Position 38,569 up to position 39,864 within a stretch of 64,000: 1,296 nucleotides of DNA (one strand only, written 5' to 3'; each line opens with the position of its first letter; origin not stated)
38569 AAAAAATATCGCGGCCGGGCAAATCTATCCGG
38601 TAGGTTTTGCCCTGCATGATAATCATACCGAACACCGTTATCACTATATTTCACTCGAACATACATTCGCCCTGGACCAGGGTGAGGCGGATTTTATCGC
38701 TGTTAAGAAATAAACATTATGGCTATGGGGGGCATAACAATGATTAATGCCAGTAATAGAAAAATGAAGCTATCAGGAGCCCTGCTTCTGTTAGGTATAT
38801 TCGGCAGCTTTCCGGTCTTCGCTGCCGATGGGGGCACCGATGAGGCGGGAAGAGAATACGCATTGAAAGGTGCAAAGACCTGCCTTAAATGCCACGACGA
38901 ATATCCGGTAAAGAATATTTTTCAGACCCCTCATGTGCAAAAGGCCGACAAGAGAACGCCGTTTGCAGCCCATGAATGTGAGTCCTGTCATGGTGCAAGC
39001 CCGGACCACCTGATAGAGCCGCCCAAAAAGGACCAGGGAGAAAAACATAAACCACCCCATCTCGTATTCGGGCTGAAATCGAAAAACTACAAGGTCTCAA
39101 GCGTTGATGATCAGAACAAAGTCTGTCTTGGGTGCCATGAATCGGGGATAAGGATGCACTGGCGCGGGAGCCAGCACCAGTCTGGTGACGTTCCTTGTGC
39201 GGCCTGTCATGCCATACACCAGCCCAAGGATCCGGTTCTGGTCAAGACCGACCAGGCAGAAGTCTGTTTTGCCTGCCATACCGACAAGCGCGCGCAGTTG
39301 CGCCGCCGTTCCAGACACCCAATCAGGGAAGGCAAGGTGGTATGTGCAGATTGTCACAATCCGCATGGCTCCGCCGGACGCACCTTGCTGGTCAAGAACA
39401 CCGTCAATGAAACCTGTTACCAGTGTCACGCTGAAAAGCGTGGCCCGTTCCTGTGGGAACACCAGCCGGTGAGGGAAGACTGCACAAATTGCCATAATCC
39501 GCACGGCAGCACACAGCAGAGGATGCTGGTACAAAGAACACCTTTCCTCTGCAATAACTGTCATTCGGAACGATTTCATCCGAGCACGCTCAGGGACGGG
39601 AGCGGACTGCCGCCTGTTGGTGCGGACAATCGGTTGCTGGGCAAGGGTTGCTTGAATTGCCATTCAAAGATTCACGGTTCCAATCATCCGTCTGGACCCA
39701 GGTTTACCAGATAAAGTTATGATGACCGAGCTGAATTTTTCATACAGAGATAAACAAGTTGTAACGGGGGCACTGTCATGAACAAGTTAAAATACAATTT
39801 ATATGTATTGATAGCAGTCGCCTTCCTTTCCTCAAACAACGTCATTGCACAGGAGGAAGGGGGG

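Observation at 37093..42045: Four-gene porin-cytochrome conduit (CymA-like, atypical cytochrome, decahaem MtrA/MtoA-like, 755-aa barrel) inserted directly after gyrB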

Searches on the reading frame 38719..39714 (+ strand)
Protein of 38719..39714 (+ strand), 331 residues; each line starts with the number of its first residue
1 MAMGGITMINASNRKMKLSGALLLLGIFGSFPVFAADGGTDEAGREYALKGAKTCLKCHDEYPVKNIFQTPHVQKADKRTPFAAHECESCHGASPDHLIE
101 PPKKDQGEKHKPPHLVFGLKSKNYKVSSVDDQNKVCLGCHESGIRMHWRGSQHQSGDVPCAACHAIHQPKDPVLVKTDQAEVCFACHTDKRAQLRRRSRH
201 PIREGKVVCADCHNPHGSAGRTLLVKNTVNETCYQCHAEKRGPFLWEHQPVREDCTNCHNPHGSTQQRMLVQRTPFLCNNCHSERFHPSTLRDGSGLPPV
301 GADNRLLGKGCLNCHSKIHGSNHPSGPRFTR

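Call 3: search_protein_families(library=pfam, proteins=[window:38719-39714:+], max_evalue=0.1)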
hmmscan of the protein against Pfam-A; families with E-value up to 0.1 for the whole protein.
window:38719-39714:+ (331 aa): 7 families
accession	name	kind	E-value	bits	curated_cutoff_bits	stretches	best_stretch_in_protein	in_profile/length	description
PF09699.15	Paired_CXXCH_1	-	2.8e-42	142.6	20.6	3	200-241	2-40/41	Doubled CXXCH motif (Paired_CXXCH_1)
PF14522.11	Cytochrome_C7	-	3.8e-12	46.3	24.8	3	205-260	12-67/67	Cytochrome c7 and related cytochrome c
PF22678.1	Cytochrom_c_NrfB-like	-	1e-11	45.5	27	2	87-174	1-75/89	Cytochrome c-type protein NrfB-like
PF14537.11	Cytochrom_c3_2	-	1.2e-09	38.9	25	2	153-237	2-78/79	Cytochrome c3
PF22113.1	Mtrc-MtrF_II-IV_dom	-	4.5e-08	33.2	30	3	230-268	6-44/176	Outer membrane cytochrome MtrC/MtrF-like, domains II/IV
PF03264.19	Cytochrom_NNT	-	4.4e-07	30.2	24.1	1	173-219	29-78/174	NapC/NirT cytochrome c family, N-terminal region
PF13435.11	Cytochrome_C554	-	9.4e-05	23.7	20.8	0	123-164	38-83/84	Cytochrome c554 and c-prime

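Call 4: search_protein_families(library=ncbifam, proteins=[window:38719-39714:+], max_evalue=0.1)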
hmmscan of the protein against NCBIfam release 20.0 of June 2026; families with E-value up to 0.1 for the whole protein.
window:38719-39714:+ (331 aa): 11 families
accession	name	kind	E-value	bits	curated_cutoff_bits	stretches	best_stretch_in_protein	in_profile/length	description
TIGR03508.1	decahem_SO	subfamily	2.3e-89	299.3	192.2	1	51-325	1-258/258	DmsE family decaheme c-type cytochrome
NF041028.1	decahem_GSU2203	exception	2e-70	237.5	325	1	49-325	33-305/317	GSU2203 family decaheme c-type cytochrome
TIGR01905.1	paired_CXXCH_1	subfamily_domain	7.3e-35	118.6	25.2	4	248-285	1-39/41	doubled CXXCH domain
NF008659.0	PRK11659.1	equivalog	8.3e-14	51.7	184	2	52-191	46-171/188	cytochrome c nitrite reductase pentaheme subunit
TIGR03146.1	cyt_nit_nrfB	equivalog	7.1e-13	49.1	166.6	3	52-190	11-144/145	cytochrome c nitrite reductase pentaheme subunit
TIGR03153.1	cytochr_NrfH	equivalog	9.1e-07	29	134.2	1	175-287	23-138/138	cytochrome c nitrite reductase small subunit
NF049875.1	NetB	exception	1.3e-05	25.1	380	1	53-192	73-200/211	Nrf-like electron transfer protein NetB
NF045713.1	CxxCH_16_HmcA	equivalog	1.3e-05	24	400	1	204-285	172-255/541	sulfate respiration complex hexadecaheme cytochrome HmcA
NF045722.1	c3_cytochr_TmcA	equivalog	0.0028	17.5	114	1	207-243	81-117/125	acidic tetraheme cytochrome c3 TmcA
NF047727.1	4hemeCytCCctA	equivalog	0.014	15.5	180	2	181-241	58-108/109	tetraheme c-type cytochrome CctA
NF038101.1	Trm112_arch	equivalog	0.024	14.8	77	0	46-65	28-47/59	methytransferase partner Trm112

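Call 24: search_solved_structures(query=window:38719-39711:+, max_evalue=0.001, show_alignments=1)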
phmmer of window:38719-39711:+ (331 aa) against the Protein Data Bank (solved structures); distinct sequences matched with E-value up to 0.001: 2.
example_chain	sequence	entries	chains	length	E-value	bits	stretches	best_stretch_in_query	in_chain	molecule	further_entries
6r2q_A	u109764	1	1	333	2.3e-77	263.5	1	45-328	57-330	Cystathionine beta-synthase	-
2ozy_A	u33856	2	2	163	1.1e-06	31.1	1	124-192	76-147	Cytochrome c-type protein nrfB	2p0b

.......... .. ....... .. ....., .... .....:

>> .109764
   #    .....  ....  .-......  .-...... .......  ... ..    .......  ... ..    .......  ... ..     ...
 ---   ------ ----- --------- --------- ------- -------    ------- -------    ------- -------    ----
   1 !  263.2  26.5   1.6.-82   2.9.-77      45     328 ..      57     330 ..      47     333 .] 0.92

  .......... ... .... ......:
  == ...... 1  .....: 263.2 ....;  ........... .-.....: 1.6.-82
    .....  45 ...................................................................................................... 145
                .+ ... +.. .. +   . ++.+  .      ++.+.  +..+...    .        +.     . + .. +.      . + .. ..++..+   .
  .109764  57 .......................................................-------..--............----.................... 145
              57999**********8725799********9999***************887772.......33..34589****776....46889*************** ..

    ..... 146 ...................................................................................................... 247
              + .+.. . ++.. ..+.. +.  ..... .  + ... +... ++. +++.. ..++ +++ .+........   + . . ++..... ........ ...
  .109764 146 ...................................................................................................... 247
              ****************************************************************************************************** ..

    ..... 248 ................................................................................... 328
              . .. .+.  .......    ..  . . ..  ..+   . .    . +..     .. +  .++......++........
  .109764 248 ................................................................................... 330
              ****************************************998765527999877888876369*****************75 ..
